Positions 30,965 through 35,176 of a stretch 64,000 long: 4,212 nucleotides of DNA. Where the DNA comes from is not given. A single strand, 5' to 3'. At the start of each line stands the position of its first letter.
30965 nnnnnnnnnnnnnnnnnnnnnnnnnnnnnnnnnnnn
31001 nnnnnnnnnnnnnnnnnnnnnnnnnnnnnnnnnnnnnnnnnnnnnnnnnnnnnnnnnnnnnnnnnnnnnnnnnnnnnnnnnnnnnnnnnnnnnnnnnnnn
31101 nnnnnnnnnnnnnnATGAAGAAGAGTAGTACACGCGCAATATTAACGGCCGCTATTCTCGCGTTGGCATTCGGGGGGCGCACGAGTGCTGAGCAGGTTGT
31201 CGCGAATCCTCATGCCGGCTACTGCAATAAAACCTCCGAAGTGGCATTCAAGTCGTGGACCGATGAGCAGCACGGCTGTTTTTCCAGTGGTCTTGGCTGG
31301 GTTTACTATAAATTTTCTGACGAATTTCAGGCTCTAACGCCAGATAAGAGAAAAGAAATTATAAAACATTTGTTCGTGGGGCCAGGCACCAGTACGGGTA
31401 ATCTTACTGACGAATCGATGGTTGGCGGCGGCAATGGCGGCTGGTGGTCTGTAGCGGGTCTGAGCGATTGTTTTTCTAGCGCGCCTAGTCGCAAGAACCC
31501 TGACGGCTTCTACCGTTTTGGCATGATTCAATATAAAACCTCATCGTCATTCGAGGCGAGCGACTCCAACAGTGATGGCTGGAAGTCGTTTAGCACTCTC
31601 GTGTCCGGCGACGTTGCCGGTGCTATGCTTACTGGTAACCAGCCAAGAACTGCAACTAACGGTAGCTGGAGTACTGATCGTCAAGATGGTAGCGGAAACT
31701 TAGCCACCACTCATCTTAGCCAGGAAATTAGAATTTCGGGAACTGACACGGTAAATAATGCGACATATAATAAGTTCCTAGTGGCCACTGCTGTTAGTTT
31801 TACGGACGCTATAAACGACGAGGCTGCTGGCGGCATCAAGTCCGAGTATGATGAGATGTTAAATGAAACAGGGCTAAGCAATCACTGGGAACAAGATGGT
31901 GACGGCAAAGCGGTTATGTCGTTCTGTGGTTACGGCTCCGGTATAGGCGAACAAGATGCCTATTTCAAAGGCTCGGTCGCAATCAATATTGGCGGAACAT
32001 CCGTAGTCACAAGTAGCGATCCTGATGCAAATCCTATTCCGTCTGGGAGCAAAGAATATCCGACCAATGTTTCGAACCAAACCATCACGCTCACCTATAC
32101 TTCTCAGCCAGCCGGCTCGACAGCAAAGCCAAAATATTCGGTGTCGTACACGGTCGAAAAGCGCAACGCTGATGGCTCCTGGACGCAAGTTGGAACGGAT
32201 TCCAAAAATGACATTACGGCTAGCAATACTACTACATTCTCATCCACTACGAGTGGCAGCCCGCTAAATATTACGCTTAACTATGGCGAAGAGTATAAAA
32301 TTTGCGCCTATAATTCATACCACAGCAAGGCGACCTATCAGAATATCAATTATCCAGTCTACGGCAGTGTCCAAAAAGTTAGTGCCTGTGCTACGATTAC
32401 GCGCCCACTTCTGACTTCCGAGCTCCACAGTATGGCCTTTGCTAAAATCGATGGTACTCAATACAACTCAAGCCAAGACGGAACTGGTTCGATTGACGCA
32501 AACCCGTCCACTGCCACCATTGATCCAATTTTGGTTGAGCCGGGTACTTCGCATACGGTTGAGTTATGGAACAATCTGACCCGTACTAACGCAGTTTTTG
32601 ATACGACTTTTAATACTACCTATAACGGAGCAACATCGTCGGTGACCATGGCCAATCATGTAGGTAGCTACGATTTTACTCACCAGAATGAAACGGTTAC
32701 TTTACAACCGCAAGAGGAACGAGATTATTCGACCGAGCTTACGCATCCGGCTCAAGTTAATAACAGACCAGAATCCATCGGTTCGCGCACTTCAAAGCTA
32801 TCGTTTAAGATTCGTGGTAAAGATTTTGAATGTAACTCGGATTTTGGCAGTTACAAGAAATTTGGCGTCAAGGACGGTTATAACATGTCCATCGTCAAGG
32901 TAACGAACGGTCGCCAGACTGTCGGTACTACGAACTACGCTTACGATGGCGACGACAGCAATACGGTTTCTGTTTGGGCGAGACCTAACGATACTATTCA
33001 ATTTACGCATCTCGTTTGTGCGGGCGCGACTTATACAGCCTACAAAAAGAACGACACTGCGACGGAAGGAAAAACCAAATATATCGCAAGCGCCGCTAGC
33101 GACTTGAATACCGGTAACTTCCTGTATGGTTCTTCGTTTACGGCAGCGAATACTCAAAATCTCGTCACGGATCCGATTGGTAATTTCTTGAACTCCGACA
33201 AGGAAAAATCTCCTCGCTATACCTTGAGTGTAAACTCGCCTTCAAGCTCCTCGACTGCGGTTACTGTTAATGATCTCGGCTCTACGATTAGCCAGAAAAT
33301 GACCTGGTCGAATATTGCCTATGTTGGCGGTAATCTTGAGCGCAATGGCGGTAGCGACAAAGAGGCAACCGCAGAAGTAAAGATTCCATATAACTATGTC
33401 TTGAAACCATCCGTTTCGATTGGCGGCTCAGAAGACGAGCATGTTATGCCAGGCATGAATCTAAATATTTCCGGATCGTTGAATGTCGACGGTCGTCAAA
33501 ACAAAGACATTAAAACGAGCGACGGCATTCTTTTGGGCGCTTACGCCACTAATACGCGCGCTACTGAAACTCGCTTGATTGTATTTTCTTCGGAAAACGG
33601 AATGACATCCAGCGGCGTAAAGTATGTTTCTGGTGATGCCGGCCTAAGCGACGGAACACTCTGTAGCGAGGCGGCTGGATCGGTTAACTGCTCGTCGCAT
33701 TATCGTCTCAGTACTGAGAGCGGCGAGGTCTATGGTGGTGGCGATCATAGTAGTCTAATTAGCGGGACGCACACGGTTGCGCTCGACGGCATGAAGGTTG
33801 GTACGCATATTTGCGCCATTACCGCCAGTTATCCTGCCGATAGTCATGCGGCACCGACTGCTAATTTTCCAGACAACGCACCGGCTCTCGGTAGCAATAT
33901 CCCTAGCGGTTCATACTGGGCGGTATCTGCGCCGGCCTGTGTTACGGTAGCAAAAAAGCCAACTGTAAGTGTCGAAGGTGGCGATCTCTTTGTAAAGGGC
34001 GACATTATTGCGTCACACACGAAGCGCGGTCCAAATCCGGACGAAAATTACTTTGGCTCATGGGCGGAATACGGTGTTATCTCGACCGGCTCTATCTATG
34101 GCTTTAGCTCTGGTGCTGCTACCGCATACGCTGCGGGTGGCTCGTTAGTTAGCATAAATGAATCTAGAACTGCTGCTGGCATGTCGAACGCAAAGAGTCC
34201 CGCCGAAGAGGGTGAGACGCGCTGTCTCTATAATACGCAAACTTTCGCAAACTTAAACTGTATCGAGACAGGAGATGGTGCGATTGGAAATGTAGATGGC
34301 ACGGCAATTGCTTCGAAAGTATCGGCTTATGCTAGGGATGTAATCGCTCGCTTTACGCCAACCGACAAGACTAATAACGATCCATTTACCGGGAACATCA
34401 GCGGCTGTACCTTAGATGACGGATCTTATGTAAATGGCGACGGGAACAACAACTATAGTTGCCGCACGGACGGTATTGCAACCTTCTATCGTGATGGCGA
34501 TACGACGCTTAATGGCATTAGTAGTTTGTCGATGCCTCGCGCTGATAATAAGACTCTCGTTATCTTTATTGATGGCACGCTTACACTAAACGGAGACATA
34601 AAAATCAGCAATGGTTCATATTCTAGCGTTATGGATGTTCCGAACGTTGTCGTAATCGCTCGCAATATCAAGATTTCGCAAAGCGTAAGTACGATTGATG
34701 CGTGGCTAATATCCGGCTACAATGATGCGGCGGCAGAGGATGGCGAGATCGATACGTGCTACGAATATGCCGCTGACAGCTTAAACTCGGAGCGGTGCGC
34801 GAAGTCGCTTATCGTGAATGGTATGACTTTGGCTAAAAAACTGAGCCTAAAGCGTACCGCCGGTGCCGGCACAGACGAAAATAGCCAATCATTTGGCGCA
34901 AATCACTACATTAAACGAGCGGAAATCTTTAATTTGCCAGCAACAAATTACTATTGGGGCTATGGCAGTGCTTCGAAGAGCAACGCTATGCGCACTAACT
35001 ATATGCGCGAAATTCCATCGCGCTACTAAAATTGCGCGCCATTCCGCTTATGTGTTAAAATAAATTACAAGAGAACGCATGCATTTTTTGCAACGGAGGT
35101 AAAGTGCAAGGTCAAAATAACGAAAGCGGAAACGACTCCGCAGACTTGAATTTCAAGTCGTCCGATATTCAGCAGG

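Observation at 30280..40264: Tandemly duplicated two-gene module: charged bitopic membrane protein plus giant secreted protein, directly upstream of pilin-like genes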

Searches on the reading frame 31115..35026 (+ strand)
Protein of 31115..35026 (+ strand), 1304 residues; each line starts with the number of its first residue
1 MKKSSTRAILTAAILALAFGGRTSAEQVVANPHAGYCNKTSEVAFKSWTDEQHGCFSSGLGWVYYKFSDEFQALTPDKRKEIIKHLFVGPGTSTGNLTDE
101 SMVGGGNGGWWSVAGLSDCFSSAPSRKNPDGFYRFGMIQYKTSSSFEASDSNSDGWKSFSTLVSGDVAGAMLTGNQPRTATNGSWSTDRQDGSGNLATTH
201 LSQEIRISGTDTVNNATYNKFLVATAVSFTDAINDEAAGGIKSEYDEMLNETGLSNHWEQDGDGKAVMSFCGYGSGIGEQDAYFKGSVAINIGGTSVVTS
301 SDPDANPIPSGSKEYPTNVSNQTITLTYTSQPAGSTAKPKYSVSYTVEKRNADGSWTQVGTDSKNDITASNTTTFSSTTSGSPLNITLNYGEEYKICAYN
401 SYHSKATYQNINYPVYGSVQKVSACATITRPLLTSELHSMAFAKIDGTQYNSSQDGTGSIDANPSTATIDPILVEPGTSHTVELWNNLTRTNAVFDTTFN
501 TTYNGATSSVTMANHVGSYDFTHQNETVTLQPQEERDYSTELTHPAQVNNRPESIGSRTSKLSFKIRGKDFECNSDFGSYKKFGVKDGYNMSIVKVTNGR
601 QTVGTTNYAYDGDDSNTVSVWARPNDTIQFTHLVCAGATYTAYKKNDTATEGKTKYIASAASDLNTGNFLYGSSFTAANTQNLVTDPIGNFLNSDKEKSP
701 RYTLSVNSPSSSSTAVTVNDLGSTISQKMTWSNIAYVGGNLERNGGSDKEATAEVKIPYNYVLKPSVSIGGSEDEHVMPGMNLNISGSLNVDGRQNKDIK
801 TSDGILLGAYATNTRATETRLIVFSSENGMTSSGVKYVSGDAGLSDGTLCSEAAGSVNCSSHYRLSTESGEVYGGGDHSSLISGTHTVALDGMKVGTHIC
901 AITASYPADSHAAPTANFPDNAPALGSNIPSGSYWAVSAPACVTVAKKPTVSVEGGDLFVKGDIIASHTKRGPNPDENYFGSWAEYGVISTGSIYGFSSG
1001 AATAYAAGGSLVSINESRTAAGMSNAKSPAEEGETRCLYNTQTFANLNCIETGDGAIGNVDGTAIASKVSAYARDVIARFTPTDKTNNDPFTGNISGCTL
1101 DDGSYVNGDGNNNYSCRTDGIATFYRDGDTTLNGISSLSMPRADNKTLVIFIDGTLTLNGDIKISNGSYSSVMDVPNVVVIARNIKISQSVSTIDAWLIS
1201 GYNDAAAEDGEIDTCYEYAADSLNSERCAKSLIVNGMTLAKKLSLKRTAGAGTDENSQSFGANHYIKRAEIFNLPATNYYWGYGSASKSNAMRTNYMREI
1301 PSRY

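Call 5: search_protein_families(library=pfam, proteins=[window:31115-35026:+], max_evalue=1)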
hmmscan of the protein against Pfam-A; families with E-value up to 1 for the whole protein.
window:31115-35026:+ (1304 aa): 0 families

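Call 7: search_protein_families(library=ncbifam, proteins=[window:31115-35026:+], max_evalue=1)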
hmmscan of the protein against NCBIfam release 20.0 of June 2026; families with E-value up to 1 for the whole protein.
window:31115-35026:+ (1304 aa): 0 families

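Call 9: search_solved_structures(query=window:31115-35026:+, max_evalue=1)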
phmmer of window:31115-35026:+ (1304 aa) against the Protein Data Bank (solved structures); distinct sequences matched with E-value up to 1: 0.

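Call 11: find_homologous_proteins(query=window:31115-35026:+)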
Query window:31115-35026:+ (1304 aa): 1 proteins with E <= 0.001 among 8000 candidates.
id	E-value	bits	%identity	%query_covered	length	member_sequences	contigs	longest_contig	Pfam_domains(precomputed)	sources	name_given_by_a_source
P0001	0.0e+0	2935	100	100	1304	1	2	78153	-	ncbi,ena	-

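Call 12: find_encoding_contigs(protein=P0001, flank=10000, max_places=4)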
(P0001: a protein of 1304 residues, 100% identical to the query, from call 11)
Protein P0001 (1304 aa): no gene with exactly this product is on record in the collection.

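Call 72: list_cluster_members(proteins=[P0001, P0020, P0009, P0011, P0005, P0006, P0012, P0016, P0019, P0004])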
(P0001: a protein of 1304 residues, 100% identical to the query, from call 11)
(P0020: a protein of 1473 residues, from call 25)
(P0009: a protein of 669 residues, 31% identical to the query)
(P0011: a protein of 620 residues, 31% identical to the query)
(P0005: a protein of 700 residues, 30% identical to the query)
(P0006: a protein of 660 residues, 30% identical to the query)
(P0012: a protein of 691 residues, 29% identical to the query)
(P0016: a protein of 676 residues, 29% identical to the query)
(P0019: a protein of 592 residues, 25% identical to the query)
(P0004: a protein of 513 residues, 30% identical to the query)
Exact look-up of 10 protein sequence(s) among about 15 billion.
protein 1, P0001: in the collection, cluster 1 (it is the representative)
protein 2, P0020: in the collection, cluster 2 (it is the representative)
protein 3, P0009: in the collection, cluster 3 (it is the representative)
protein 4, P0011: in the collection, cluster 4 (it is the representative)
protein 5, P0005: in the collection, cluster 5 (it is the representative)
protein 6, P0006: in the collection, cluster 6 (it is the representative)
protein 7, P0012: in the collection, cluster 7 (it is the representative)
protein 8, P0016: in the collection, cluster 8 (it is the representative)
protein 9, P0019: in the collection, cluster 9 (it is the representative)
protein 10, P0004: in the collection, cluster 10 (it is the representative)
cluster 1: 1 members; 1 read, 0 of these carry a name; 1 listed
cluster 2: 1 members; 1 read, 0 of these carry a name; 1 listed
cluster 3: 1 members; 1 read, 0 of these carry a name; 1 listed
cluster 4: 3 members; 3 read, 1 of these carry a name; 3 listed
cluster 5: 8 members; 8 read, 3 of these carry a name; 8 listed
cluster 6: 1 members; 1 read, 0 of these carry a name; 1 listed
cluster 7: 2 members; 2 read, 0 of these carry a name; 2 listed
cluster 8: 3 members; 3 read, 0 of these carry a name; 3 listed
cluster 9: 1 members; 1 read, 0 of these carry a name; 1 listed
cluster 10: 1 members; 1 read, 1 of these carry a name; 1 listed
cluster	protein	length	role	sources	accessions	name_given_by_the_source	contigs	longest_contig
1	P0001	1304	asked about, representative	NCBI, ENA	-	-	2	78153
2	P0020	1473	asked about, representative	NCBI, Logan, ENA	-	-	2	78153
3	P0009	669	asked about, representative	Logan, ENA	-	-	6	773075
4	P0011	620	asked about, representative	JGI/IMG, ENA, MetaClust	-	\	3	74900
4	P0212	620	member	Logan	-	-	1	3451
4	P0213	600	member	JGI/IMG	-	-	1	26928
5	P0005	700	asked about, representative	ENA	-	-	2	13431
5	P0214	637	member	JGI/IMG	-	hypothetical protein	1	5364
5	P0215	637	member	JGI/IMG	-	hypothetical protein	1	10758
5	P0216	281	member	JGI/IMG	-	hypothetical protein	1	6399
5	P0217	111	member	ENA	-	-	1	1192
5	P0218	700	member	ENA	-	-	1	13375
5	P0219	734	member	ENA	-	-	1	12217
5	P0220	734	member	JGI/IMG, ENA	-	-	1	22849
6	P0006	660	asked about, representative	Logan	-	-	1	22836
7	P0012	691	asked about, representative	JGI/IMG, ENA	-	-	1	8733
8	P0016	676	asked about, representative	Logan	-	-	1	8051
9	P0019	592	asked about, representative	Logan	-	-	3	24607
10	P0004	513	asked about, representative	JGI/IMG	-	hypothetical protein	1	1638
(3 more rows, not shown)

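Call 93: search_protein_families(library=phrogs, proteins=[window:31115-35026:+], max_evalue=0.01)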
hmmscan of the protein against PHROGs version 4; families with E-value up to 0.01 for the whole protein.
window:31115-35026:+ (1304 aa): 0 families

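Call 94: search_protein_families(library=padloc, proteins=[window:31115-35026:+], max_evalue=0.01)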
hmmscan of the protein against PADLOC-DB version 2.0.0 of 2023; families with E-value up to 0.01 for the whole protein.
window:31115-35026:+ (1304 aa): 0 families

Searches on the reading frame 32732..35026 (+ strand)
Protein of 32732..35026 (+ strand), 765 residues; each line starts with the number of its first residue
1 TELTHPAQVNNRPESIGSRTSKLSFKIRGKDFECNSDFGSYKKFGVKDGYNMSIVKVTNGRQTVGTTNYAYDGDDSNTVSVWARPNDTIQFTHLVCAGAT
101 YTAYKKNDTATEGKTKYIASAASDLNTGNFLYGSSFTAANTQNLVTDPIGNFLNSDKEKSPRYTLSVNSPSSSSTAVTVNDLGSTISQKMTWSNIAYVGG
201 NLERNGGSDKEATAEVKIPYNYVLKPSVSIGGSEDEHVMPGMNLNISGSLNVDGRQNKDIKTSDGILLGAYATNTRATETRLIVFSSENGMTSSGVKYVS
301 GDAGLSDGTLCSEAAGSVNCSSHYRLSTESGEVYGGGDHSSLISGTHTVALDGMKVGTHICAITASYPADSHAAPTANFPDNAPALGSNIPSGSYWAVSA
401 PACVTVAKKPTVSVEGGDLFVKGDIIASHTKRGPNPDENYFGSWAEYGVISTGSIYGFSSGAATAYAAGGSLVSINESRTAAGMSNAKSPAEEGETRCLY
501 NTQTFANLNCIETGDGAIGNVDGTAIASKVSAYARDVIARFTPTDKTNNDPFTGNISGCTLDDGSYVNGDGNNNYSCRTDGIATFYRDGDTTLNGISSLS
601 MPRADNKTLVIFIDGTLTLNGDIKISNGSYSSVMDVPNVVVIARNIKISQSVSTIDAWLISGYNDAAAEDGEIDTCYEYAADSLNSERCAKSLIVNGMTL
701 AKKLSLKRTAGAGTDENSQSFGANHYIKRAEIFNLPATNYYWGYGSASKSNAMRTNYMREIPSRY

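Call 16: find_related_loci(query=A2, collection=genome_contigs, flank=10000)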
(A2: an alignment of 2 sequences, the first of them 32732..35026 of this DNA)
Query A2 (765 aa) in genome_contigs; peptide patterns used: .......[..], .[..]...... (x = any residue, [..] = any of these).
101 stretches matched a pattern; 11 encode a relative of the query (tblastn E <= 1e-3); 11 distinct loci.
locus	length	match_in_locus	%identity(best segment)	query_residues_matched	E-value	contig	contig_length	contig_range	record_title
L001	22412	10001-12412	30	26-765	3e-50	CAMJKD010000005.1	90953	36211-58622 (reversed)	MAG: uncultured Candidatus Saccharibacteria bacterium isolate SRR12081301_bin.45_metaWRAP_v1.3_MAG genome assembly, cont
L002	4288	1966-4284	27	10-762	2e-47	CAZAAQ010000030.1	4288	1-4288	MAG TPA_asm: uncultured Candidatus Saccharibacteria bacterium isolate binchicken_co41_384 genome assembly, contig: NODE_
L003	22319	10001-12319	29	65-765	8e-44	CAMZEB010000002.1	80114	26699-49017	MAG TPA_asm: uncultured Candidatus Saccharibacteria bacterium isolate SRR10912533_bin.50_metaWRAP_v1.3_MAG genome assemb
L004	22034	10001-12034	25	19-765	7e-39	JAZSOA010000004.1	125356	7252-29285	MAG: Candidatus Nanosyncoccaceae bacterium isolate T1900044549_TS20190015.MAGScoT_cleanbin_000074 SGB_198_k141_226818, w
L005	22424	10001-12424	28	23-765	3e-38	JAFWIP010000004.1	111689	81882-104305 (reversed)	Candidatus Saccharibacteria bacterium isolate RGIG5773 Sheep_Ileum-4__c126528, whole genome shotgun sequence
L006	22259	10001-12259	28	81-765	3e-38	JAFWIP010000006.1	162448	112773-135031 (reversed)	Candidatus Saccharibacteria bacterium isolate RGIG5773 Sheep_Ileum-4__c148684, whole genome shotgun sequence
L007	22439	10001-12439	25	43-765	2e-36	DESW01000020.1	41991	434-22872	MAG TPA_asm: Candidatus Saccharibacteria bacterium UBA3304 UBA3304_contig_36887, whole genome shotgun sequence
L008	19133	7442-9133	28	181-765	2e-44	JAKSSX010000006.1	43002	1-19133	MAG: Candidatus Saccharibacteria bacterium isolate Horse_feces292 MAG292_6, whole genome shotgun sequence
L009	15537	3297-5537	29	165-765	3e-30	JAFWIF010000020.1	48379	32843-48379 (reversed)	Candidatus Saccharibacteria bacterium isolate RGIG5763 Sheep_Ileum-4__c168126, whole genome shotgun sequence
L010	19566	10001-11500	31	218-765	4e-41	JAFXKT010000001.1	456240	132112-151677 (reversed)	Candidatus Saccharibacteria bacterium isolate RGIG6504 Sheep_Rectum.Co__c545486, whole genome shotgun sequence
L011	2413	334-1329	34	354-765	3e-15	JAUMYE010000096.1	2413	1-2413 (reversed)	MAG: Candidatus Saccharibacteria bacterium isolate S16M_St_8 NODE_20538_length_2413_cov_4.938931, whole genome shotgun s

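Call 25: search_protein_representatives(alignment_id=A2)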
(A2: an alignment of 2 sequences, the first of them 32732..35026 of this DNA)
Query: 2 sequences, 885 profile positions. Proteins with E-value up to 0.001 (for the whole library): 2623; up to 1e-10: 2161; up to 1e-30: 371. The best 150 are listed.
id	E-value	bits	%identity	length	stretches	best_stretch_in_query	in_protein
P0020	0.0e+00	1726.4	-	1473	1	1-885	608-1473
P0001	0.0e+00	1358.1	-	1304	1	1-885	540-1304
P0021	1.6e-148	512.9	-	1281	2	211-885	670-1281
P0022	1.3e-115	404.0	-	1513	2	241-885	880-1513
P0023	1.0e-65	239.0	-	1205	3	259-691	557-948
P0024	9.4e-65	235.8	-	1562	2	35-641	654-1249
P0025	9.6e-63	229.1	-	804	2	85-563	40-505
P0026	2.3e-62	227.8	-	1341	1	19-885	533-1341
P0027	1.5e-61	225.1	-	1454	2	3-713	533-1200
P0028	1.8e-61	224.9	-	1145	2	59-605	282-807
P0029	5.0e-61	223.5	-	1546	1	84-885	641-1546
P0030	5.9e-61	223.2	-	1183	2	266-885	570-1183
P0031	6.8e-61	223.0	-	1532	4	382-885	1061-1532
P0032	2.9e-60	220.9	-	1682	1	2-885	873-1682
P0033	9.8e-60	219.2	-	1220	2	672-885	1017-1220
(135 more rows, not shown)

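Call 60: search_protein_families(library=pfam, proteins=[L001:7527-8420:+, L002:31-903:+, L005:7135-7995:+, L006:7183-8133:+, L007:7354-8247:+, L010:7042-7734:+], max_evalue=1)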
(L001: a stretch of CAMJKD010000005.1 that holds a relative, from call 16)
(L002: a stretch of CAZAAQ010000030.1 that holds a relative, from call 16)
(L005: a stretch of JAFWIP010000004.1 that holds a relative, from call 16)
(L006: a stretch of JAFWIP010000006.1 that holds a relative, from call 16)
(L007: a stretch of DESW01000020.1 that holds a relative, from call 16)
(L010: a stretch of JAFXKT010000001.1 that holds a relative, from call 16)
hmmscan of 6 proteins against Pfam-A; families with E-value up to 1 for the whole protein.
L001:7527-8420:+ (298 aa): 1 family
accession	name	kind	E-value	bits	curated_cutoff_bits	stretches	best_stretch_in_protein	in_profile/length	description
PF11952.13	XTBD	-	0.038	14.1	27.6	1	112-173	14-77/85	XRN-Two Binding Domain, XTBD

L002:31-903:+ (291 aa): 2 families
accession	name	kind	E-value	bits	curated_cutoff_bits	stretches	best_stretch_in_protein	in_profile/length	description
PF04420.19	CHD5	-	0.097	12.9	29.3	1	241-288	14-61/159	CHD5-like protein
PF12698.13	ABC2_membrane_3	-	0.31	10.5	31.6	1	123-286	10-158/347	ABC-2 family transporter protein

L005:7135-7995:+ (287 aa): 4 families
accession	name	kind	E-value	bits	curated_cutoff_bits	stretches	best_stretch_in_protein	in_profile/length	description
PF00957.27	Synaptobrevin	-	0.05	13.9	26.4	1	114-150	52-88/89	Synaptobrevin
PF06143.16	Baculo_11_kDa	-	0.056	13.5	28.4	1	121-163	28-69/84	Baculovirus 11 kDa family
PF06024.17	Orf78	-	0.059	14.1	29.4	1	77-161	10-93/101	Orf78 (ac78)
PF04791.21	LMBR1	-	0.19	10.9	31.9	1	56-154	270-369/510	LMBR1-like membrane protein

L006:7183-8133:+ (317 aa): 3 families
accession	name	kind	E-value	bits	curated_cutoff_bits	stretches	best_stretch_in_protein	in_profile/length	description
PF24418.1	DUF7550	-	0.023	14.8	27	1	145-164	36-55/59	Family of unknown function (DUF7550)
PF07719.23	TPR_2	-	0.069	13.8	27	0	270-290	3-23/34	Tetratricopeptide repeat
PF13786.12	DUF4179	-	0.071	14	30.1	1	142-201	3-64/94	Domain of unknown function (DUF4179)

L007:7354-8247:+ (298 aa): 8 families
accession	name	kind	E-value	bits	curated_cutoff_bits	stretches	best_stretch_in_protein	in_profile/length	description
PF20237.3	DUF6594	-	0.01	16.2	30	1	90-169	128-196/238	Family of unknown function (DUF6594)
PF09991.14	DUF2232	-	0.056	13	27.8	1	134-196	76-135/290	Predicted membrane protein (DUF2232)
PF20394.4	DUF6688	-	0.063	13.4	26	1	114-167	164-219/248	DUF6688 N-terminal domain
PF06024.17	Orf78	-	0.08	13.7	29.4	1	111-174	31-94/101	Orf78 (ac78)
PF12420.13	DUF3671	-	0.08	12.8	34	1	82-164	95-179/223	Fam-L, Fam-M like protein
PF20225.4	DUF6584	-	0.3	11.6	27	1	100-162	109-163/171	Family of unknown function (DUF6584)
PF04791.21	LMBR1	-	0.42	9.9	31.9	1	66-168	271-378/510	LMBR1-like membrane protein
PF14914.11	LRRC37AB_C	-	0.81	10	27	1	104-171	77-143/147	LRRC37A/B like protein 1 C-terminal domain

L010:7042-7734:+ (231 aa): 12 families
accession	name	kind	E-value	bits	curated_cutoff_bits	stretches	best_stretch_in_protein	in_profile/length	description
PF10814.13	CwsA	-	0.0071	17.1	26.7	1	41-103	53-114/134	Cell wall synthesis protein CwsA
PF14584.11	DUF4446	-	0.015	15.8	27.4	1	82-173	2-93/150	Protein of unknown function (DUF4446)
PF13350.11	Y_phosphatase3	-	0.048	14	22.2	1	52-148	38-115/240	Tyrosine phosphatase family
PF02683.22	DsbD_TM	-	0.078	12.7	27.1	1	78-121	78-121/219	Cytochrome C biogenesis protein transmembrane domain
PF04588.18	HIG_1_N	-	0.084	13.5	22.4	1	79-103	2-26/52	Hypoxia induced protein conserved region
PF01080.22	Presenilin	-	0.086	12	34.3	1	20-101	269-342/408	Presenilin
PF11368.13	DUF3169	-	0.11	12.5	31.6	1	54-113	76-137/250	Protein of unknown function (DUF3169)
PF20538.3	DUF6753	-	0.12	12.4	27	1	40-98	71-130/217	Family of unknown function (DUF6753)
PF19762.4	DUF6249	-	0.22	11.9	33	1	55-104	24-76/104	Domain of unknown function (DUF6249)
PF00335.26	Tetraspanin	-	0.25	11.4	32.1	1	87-178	87-168/225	Tetraspanin family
PF10721.14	DUF2514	-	0.31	11.5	26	0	37-63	54-80/161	Protein of unknown function (DUF2514)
PF12698.13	ABC2_membrane_3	-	0.7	9.4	31.6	1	83-191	7-123/347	ABC-2 family transporter protein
